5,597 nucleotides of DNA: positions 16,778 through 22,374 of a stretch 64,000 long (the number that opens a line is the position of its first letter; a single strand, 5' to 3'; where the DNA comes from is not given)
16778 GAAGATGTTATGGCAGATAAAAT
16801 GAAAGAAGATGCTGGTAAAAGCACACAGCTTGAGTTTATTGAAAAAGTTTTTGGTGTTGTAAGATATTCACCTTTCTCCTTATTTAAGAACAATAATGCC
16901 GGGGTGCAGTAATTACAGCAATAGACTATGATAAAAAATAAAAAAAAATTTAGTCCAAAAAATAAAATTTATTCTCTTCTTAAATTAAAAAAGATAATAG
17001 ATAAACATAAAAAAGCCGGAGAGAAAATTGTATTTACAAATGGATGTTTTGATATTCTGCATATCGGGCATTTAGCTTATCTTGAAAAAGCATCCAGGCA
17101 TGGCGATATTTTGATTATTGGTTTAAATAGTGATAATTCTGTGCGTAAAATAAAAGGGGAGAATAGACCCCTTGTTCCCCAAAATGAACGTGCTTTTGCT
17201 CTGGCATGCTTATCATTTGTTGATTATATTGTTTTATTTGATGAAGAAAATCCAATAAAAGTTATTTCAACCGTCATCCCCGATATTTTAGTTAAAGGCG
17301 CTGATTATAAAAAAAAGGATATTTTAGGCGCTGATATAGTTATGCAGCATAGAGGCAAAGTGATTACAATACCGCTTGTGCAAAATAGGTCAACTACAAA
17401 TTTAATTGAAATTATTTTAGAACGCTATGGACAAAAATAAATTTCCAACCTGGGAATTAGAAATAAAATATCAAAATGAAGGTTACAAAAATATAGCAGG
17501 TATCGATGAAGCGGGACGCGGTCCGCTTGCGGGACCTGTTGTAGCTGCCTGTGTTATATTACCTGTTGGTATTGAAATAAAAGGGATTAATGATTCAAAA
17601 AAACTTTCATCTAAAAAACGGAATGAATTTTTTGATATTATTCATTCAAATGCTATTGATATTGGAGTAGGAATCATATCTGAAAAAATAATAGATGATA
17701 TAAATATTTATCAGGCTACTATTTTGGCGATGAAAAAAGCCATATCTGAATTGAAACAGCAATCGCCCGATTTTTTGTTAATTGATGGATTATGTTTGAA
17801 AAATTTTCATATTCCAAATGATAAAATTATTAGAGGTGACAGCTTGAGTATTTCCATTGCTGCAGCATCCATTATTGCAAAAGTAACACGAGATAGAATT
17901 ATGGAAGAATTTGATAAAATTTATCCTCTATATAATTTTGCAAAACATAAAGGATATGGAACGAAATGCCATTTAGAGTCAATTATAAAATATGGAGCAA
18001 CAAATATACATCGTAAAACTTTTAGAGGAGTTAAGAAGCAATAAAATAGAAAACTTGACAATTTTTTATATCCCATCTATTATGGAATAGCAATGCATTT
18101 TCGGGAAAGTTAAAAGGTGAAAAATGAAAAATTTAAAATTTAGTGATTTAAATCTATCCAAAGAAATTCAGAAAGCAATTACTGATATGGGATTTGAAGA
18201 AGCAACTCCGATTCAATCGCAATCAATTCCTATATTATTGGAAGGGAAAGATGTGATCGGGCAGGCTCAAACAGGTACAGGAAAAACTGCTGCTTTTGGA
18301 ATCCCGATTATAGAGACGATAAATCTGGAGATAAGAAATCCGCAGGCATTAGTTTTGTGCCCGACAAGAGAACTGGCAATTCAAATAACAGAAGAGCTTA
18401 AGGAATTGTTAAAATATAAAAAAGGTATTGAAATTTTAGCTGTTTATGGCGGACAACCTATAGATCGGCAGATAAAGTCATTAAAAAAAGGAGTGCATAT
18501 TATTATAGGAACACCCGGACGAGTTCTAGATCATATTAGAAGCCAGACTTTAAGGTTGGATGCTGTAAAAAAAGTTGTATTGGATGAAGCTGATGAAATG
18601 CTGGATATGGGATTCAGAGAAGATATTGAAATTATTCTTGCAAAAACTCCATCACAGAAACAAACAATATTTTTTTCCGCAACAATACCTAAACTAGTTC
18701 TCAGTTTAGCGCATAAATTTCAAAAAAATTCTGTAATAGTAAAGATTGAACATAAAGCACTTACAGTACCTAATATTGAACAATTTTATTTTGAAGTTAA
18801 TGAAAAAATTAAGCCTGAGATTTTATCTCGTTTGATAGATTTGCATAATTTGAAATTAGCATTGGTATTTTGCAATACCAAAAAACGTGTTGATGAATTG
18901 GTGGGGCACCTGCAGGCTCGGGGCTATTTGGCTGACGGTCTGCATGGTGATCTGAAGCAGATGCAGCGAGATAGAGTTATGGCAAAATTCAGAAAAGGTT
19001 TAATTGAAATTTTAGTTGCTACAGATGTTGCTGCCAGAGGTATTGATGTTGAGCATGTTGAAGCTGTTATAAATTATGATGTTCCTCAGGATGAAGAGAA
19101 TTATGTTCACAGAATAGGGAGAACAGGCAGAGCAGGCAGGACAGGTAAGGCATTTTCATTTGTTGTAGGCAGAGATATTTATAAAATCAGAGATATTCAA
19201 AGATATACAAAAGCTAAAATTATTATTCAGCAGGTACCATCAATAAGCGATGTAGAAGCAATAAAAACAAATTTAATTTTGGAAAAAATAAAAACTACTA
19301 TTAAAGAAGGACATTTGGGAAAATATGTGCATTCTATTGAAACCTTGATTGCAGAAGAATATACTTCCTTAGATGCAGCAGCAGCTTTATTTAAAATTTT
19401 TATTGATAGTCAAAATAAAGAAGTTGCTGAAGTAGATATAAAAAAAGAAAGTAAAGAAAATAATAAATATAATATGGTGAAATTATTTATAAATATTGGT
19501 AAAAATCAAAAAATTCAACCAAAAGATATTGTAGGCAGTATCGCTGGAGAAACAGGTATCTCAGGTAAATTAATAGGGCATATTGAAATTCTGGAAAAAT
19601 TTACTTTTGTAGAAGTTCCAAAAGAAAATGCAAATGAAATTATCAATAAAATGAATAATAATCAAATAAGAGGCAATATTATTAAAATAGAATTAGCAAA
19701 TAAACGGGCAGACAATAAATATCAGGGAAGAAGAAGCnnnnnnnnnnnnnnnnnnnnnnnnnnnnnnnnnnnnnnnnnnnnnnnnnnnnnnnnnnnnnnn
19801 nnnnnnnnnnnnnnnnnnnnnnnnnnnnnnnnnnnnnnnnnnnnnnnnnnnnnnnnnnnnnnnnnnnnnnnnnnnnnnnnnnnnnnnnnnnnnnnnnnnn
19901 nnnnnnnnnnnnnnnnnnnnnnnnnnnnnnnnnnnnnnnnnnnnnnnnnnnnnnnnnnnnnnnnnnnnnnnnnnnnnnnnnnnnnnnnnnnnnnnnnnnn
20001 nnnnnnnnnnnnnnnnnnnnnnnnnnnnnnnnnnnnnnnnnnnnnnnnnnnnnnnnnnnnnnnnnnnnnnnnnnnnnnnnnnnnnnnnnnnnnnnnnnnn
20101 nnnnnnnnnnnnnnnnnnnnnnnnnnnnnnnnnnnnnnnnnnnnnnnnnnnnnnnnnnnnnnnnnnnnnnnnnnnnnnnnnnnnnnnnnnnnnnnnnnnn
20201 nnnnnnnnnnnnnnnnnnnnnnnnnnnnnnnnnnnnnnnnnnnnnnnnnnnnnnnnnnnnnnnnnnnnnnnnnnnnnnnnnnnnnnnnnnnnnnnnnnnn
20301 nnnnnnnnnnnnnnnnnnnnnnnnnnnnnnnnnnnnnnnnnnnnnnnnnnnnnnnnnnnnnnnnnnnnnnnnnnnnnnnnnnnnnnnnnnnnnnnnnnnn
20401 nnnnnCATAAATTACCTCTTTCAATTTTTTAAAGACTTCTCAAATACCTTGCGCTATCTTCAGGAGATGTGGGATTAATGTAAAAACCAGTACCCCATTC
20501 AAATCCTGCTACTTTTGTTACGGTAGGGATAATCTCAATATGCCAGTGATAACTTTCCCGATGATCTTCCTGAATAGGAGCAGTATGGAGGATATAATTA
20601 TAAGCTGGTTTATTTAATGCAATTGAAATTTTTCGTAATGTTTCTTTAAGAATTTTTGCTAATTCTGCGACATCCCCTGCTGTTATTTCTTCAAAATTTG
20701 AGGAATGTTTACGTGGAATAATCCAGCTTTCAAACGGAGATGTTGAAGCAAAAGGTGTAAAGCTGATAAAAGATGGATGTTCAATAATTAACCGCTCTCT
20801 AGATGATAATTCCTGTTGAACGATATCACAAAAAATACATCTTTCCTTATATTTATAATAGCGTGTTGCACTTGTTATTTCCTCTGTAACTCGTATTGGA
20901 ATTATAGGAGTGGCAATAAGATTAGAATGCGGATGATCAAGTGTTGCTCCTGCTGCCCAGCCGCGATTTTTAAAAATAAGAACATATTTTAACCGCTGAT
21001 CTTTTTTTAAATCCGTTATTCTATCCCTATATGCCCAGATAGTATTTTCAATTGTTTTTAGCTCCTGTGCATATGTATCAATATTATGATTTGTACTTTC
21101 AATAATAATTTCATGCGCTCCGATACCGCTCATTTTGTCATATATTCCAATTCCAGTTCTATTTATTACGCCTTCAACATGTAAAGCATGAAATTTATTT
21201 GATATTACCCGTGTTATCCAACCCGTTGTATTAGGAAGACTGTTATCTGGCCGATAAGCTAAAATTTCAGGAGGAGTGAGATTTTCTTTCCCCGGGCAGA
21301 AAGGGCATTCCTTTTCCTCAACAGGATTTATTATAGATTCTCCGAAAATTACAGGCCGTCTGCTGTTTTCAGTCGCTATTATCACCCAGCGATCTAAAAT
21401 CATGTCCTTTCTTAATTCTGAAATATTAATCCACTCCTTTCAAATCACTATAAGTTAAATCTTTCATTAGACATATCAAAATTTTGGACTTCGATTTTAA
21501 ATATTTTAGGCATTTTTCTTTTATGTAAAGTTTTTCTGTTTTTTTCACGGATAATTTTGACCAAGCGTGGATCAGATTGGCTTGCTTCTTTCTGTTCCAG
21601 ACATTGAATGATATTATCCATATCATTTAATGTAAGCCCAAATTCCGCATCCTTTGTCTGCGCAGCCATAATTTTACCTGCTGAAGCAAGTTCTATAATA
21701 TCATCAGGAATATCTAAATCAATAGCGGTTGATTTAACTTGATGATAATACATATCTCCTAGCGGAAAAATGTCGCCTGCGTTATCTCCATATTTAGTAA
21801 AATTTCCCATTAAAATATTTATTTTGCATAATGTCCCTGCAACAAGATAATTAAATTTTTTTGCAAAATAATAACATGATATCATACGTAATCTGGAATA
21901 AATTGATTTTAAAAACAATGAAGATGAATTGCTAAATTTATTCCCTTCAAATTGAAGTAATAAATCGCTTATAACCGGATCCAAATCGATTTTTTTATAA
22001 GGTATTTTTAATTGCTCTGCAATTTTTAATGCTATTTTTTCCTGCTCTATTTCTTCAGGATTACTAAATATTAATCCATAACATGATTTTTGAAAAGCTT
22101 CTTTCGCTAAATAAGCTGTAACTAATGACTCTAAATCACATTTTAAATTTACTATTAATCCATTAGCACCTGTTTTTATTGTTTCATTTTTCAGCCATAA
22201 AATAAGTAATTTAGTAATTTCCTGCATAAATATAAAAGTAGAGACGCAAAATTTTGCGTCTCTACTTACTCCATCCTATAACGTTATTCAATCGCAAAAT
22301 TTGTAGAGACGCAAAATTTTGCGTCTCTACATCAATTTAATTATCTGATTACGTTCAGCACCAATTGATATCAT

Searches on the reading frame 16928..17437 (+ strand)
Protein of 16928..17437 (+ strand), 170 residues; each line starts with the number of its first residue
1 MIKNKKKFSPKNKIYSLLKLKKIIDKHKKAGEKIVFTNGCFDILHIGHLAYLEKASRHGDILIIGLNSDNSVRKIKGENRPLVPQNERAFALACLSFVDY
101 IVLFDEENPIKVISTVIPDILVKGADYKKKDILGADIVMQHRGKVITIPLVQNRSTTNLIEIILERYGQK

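Call 12: search_protein_families(library=pfam, proteins=[window:16928-17437:+], max_evalue=0.001)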
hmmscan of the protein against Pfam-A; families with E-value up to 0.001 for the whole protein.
window:16928-17437:+ (170 aa): 1 family
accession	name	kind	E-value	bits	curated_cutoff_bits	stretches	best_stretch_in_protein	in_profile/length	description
PF01467.32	CTP_transf_like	-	1.4e-17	64.6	21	1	36-141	1-104/133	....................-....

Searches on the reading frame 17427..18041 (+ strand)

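Call 12: search_protein_families(library=pfam, proteins=[window:17427-18041:+], max_evalue=0.001)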
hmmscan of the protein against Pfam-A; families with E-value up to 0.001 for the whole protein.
window:17427-18041:+ (205 aa): 1 family
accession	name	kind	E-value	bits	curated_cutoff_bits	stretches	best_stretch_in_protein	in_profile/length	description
PF01351.25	RNase_HII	-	4.5e-36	125.1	25.8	1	24-200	1-197/199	Ribonuclease HII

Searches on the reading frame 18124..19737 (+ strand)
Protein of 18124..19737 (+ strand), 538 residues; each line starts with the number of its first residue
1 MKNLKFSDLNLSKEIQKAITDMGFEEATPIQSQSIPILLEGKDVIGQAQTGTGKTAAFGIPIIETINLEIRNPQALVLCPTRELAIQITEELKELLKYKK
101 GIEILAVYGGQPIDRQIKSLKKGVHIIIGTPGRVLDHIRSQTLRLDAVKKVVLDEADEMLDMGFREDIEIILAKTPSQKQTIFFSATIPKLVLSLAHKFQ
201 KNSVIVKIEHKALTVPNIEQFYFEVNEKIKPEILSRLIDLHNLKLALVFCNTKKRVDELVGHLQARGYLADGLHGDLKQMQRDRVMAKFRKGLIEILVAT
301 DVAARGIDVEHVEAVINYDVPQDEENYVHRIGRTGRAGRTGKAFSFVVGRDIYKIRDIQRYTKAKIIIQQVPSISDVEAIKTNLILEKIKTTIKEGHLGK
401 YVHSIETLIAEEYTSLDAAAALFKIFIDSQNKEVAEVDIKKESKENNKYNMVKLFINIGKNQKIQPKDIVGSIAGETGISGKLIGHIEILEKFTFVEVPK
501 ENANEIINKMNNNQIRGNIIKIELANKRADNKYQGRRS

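Call 12: search_protein_families(library=pfam, proteins=[window:18124-19737:+], max_evalue=0.001)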
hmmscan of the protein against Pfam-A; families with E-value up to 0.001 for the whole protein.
window:18124-19737:+ (538 aa): 6 families
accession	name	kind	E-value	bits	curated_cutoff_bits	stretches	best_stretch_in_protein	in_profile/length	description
PF00270.35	DEAD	-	3e-54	183.7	26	1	28-190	1-162/167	DEAD/DEAH box helicase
PF00271.37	Helicase_C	-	5.4e-35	120.4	23.5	1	230-338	2-110/110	Helicase conserved C-terminal domain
PF03880.21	DbpA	-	8.9e-25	87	25.6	1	453-523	1-71/72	DbpA RNA binding domain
PF25399.1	DeaD_dimer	-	4.1e-10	40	23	1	372-430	1-60/67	RNA helicase DeaD dimerization domain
PF04851.21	ResIII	-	2.1e-07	31.4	22.5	1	42-189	24-163/164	Type III restriction enzyme, res subunit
PF14617.12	CMS1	-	0.0001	22.2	35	1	72-155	124-207/250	U3-containing 90S pre-ribosomal complex subunit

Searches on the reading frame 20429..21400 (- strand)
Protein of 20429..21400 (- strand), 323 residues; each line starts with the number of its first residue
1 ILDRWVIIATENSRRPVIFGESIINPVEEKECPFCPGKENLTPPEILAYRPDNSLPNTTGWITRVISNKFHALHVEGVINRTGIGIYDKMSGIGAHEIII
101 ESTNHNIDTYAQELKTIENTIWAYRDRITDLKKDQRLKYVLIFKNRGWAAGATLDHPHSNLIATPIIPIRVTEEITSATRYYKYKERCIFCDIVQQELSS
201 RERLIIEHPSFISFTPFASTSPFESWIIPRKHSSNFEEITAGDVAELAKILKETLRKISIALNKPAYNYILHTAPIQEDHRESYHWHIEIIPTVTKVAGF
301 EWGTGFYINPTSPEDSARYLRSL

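Call 12: search_protein_families(library=pfam, proteins=[window:20429-21400:-], max_evalue=0.001)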
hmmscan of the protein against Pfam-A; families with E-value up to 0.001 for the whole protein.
window:20429-21400:- (323 aa): 5 families
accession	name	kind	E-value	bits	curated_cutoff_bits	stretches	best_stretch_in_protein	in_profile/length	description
PF02744.22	GalP_UDP_tr_C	-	9.5e-11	42.1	29.2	1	177-289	4-118/165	Galactose-1-phosphate uridyl transferase, C-terminal domain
PF01087.27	GalP_UDP_transf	-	1.8e-10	42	22.1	1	3-168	21-184/184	Galactose-1-phosphate uridyl transferase, N-terminal domain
PF16268.10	DUF4921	-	2.5e-09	37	28.5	1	126-315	209-388/425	Domain of unknown function (DUF4921)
PF16285.10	DUF4931_N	-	3.7e-07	30.7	24.1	1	98-162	55-119/124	Domain of unknown function (DUF4931) N-terminal domain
PF01230.28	HIT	-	4e-05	24.6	21.5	1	202-288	6-92/98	HIT domain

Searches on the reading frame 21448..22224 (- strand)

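Call 12: search_protein_families(library=pfam, proteins=[window:21448-22224:-], max_evalue=0.001)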
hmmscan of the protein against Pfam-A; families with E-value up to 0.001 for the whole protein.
window:21448-22224:- (258 aa): 1 family
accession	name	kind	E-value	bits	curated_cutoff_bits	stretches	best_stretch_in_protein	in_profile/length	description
PF02540.23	NAD_synthase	-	2.6e-39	135.3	21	1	7-239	5-242/242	NAD synthase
